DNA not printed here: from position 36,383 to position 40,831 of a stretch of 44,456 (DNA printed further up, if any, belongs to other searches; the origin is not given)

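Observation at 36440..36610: G11 homopolymer breaks the reading frame of a giant surface protein 33 nt after a strong promoter/RBS/ATG: candidate phase-variation switch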

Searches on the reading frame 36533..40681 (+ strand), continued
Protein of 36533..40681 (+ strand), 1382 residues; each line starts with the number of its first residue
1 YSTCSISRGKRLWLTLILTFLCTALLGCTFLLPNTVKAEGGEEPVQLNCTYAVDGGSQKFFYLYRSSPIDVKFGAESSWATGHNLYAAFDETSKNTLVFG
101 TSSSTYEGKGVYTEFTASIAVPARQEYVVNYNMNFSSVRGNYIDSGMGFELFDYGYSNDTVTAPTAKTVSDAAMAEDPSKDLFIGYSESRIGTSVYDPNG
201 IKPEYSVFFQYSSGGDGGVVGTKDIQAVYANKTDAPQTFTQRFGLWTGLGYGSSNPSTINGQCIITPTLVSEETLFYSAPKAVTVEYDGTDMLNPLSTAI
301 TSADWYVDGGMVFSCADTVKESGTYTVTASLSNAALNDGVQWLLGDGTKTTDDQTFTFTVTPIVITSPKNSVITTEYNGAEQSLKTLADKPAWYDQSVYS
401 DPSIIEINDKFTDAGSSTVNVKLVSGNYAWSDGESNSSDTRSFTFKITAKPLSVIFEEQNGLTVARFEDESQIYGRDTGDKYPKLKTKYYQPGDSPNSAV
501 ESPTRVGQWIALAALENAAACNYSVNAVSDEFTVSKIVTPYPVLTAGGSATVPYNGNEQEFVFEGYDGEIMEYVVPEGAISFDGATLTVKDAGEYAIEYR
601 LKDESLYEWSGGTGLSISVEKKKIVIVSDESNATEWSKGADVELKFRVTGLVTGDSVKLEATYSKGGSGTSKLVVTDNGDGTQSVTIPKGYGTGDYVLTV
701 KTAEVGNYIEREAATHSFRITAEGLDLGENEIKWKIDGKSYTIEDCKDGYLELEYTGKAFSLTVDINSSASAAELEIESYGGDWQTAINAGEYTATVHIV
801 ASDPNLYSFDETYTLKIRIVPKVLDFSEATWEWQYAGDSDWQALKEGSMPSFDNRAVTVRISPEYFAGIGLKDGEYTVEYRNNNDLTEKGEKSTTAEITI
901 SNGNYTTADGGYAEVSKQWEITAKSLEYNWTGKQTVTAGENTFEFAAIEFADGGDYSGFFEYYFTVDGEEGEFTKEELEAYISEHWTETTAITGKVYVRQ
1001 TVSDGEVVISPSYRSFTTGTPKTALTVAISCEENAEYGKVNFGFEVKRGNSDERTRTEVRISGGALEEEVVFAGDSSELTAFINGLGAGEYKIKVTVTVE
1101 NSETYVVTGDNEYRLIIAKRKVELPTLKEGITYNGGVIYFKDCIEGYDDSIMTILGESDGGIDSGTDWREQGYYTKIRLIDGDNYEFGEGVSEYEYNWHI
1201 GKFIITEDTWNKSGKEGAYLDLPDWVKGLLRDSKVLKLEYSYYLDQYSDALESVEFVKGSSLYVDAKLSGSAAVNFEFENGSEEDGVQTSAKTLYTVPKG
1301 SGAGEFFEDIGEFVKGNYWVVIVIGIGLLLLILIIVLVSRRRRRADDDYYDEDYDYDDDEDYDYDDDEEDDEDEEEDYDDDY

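Call 40: search_protein_representatives(protein=window:36533-40132:+)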
Query: 1200 residues. Proteins with E-value up to 0.001 (for the whole library): 49; up to 1e-10: 32; up to 1e-30: 19. The best 49 are listed.
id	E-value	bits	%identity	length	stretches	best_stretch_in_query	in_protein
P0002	0.0e+00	2627.0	100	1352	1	31-1200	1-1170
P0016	8.0e-295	997.3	50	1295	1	1-1122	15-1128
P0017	5.7e-265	898.4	48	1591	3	437-1200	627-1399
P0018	6.4e-220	749.2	43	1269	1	3-1122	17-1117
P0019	1.8e-218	744.3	44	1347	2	411-1200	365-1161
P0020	6.9e-218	742.4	47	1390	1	317-1191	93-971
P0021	6.0e-206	702.9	43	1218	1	111-1125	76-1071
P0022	8.7e-199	679.2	47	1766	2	364-1188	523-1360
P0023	1.5e-190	651.9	46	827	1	421-1190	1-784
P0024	8.3e-186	636.2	40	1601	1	22-1189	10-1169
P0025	8.2e-171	586.5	48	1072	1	321-1008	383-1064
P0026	1.1e-161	556.3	46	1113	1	515-1156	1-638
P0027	1.6e-142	492.8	45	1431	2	351-823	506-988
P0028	4.7e-132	458.2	48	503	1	365-852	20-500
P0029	9.1e-98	344.6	42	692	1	175-799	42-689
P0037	2.6e-27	111.3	30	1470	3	370-992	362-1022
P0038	6.0e-26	106.8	38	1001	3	432-613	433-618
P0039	8.1e-26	106.3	28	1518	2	588-1165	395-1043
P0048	1.7e-10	55.6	32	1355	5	3-269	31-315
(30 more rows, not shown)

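Call 42: list_cluster_members(proteins=[P0016, P0018, P0022, P0048, P0038, P0037, P0021, P0039, P0017, P0019])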
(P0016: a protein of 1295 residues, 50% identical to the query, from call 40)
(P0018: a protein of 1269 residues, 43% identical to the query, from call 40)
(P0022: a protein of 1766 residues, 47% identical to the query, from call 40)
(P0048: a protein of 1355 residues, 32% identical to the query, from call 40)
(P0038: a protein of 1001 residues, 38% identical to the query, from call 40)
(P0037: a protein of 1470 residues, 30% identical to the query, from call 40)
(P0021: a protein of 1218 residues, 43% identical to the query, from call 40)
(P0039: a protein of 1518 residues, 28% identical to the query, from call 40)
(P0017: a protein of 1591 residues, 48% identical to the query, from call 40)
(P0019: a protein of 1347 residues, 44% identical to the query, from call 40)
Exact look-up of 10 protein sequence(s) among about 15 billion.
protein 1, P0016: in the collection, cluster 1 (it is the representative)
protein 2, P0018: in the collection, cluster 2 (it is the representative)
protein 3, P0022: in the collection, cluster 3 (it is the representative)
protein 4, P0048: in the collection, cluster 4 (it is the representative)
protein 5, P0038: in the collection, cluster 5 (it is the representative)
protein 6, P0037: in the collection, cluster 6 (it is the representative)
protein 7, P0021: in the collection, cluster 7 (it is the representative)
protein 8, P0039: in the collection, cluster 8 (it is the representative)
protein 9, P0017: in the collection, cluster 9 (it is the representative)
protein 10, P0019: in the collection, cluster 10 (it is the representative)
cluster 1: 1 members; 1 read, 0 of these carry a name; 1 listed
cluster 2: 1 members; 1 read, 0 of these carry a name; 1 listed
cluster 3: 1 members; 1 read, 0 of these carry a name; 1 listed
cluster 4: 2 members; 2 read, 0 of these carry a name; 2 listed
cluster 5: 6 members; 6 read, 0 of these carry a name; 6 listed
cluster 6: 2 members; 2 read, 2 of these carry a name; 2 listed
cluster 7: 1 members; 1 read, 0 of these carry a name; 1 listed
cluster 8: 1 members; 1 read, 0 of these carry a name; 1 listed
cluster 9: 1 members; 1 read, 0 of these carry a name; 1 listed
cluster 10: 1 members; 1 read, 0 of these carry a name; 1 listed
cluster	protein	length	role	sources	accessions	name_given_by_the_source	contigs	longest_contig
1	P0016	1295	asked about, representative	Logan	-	-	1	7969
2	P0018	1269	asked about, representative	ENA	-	-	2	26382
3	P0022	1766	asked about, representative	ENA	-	-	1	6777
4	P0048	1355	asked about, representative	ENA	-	-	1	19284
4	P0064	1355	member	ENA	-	-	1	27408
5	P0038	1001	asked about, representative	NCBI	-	-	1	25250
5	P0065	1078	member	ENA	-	-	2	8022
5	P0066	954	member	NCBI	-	-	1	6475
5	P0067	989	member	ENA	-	-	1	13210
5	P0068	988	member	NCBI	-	-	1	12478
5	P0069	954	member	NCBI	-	-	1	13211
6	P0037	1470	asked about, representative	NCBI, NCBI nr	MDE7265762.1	MAG: hypothetical protein K2N52_05765, partial [Clostridia bacterium] | hypothetical protein [Clostridia bacterium]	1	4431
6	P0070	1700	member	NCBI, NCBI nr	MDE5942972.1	MAG: hypothetical protein K2H30_02035 [Clostridia bacterium] | hypothetical protein [Clostridia bacterium]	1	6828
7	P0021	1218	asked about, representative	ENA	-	-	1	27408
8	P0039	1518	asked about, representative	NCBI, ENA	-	-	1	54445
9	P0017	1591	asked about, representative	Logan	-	-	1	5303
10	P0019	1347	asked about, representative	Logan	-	-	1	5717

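Call 57: search_solved_structures(query=window:36647-40681:+, max_evalue=1)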
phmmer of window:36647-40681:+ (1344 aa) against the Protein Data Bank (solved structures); distinct sequences matched with E-value up to 1: 1.
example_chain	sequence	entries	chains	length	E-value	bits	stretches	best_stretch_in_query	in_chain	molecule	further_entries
1i8d_A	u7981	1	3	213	0.92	9.9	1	505-555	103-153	RIBOFLAVIN SYNTHASE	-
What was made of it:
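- Tried and rejected: Sequence search against the PDB gave nothing (call 57).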

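Call 58: search_protein_families(library=pfam, proteins=[P0011, P0038, P0016], max_evalue=1)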
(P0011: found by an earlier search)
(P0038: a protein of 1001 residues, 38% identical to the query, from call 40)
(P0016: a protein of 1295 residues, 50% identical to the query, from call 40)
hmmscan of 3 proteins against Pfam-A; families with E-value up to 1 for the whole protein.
P0011 (1385 aa): 7 families
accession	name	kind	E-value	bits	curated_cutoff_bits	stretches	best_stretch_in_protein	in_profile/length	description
PF19906.4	CGDB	-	0.00044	20.5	27.6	0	730-779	41-90/112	C-glycoside deglycosidase beta subunit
PF00677.23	Lum_binding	-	0.012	16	27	1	580-615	27-62/86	Lumazine binding domain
PF14734.12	DUF4469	-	0.012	15.9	22.6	0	1080-1117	53-91/101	Domain of unknown function (DUF4469) with IG-like fold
PF20485.3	DUF6724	-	0.054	13.8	27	1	1334-1379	17-64/64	Family of unknown function (DUF6724)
PF13473.12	Cupredoxin_1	-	0.25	11.8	27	0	1268-1331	37-101/104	Cupredoxin-like domain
PF07495.19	Y_Y_Y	-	0.6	10.5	26.6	1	1081-1117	18-52/65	Y_Y_Y domain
PF24421.1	Ig_J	-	0.68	10.5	29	0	876-909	64-97/104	Tip attachment protein J, Ig-like domain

P0038 (1001 aa): 16 families
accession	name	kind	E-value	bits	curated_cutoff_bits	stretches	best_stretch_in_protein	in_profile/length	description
PF06936.16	Selenoprotein_S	-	0.0048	17.2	29.8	1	703-798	11-108/192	Selenoprotein S (SelS)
PF11669.13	WBP-1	-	0.0095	17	28.1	1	736-785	25-64/102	WW domain-binding protein 1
PF14851.11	FAM176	-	0.013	15.7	31.5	1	732-789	32-92/152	FAM176 family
PF15686.10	LYRIC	-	0.019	14.9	30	1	724-822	42-145/426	Lysine-rich CEACAM1 co-isolated protein family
PF14575.11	EphA2_TM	-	0.045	14.9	28.9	1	732-770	6-42/74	Ephrin type-A receptor 2 transmembrane domain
PF15069.11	FAM163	-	0.056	14.3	28.3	1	736-796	14-69/164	FAM163 family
PF15820.10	ECSCR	-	0.059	13.7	27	1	720-761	21-62/104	Endothelial cell-specific chemotaxis regulator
PF14316.11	DUF4381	-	0.063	14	27.2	1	725-816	17-104/145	Domain of unknown function (DUF4381)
PF22839.2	DUF7015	-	0.077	13.7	35.2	1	512-564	38-82/100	Domain of unknown function (DUF7015)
PF01956.21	EMC3_TMCO1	-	0.12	12.6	27.1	1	722-811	4-90/169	Integral membrane protein EMC3/TMCO1-like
PF16492.10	Cadherin_C_2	-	0.14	13.3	31.5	0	735-764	14-43/85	Cadherin cytoplasmic C-terminal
PF16038.10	TMIE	-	0.15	12.3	27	1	723-794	8-82/85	TMIE protein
PF19558.4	DUF6080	-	0.22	10.5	27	1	709-791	202-285/447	Family of unknown function (DUF6080)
PF13567.11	DUF4131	-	0.28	11.3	31.6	0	723-751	2-26/165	Domain of unknown function (DUF4131)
PF24072.1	T7_gp14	-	0.58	10.5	27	1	764-859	48-145/187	T7 virus internal virion protein gp14 family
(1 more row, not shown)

P0016 (1295 aa): 15 families
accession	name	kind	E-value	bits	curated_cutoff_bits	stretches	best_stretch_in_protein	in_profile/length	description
PF19079.5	CFSR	-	0.0028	18.3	27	1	679-716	6-40/49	Collagen-flanked surface repeat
PF19077.6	Big_13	-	0.0087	17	27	1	649-714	25-86/102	Bacterial Ig-like domain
PF09134.16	Invasin_D3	-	0.01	16.8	33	1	661-713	38-84/98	Invasin, domain 3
PF17892.7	Cadherin_5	-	0.013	15.7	26.5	1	642-720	11-91/98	Cadherin-like domain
PF23194.1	NOMO_5th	-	0.014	16.2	27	0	1060-1110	13-62/89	NOMO fifth transthyretin-like domain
PF06115.17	DUF956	-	0.014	15.6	26.9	1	977-1036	30-92/117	Domain of unknown function (DUF956)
PF23619.1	Ig_VWA7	-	0.023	15.3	27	0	1029-1057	72-99/104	VWA7 Ig-like domain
PF03988.17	DUF347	-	0.026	15.2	28.2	1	1224-1260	11-47/52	Repeat of Unknown Function (DUF347)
PF14851.11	FAM176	-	0.031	14.5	31.5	1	1237-1293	24-81/152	FAM176 family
PF11797.14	WxLIP_HBD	-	0.11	12.8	28.9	0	1094-1125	101-132/138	WxL Interacting Protein, host binding domain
PF19906.4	CGDB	-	0.12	12.7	27.6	0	723-773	39-89/112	C-glycoside deglycosidase beta subunit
PF18887.5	MBG_3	-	0.14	12.7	25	1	1075-1116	28-63/72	MBG domain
PF20485.3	DUF6724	-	0.16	12.2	27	1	1243-1285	21-63/64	Family of unknown function (DUF6724)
PF18140.6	PCC_BT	-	0.66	10.6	23.5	0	744-788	39-84/126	Propionyl-coenzyme A carboxylase BT domain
PF21222.2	Lamp2_2nd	-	0.95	9.8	27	0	1240-1267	4-32/32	Lysosome-associated membrane glycoprotein 2, transmembrane segment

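Call 65: find_related_loci(query=P0038, collection=viral_contigs, flank=3000)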
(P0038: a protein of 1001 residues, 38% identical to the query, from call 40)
Query P0038 (1001 aa) in viral_contigs; peptide patterns used: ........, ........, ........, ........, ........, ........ (x = any residue, [..] = any of these).
4 stretches matched a pattern, but none encodes a relative of the query by tblastn (E <= 1e-3).

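Call 66: find_related_loci(query=P0016, collection=viral_contigs, flank=3000)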
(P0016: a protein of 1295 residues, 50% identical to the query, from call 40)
Query P0016 (1295 aa) in viral_contigs; peptide patterns used: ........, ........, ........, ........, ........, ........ (x = any residue, [..] = any of these).
1 stretches matched a pattern, but none encodes a relative of the query by tblastn (E <= 1e-3).
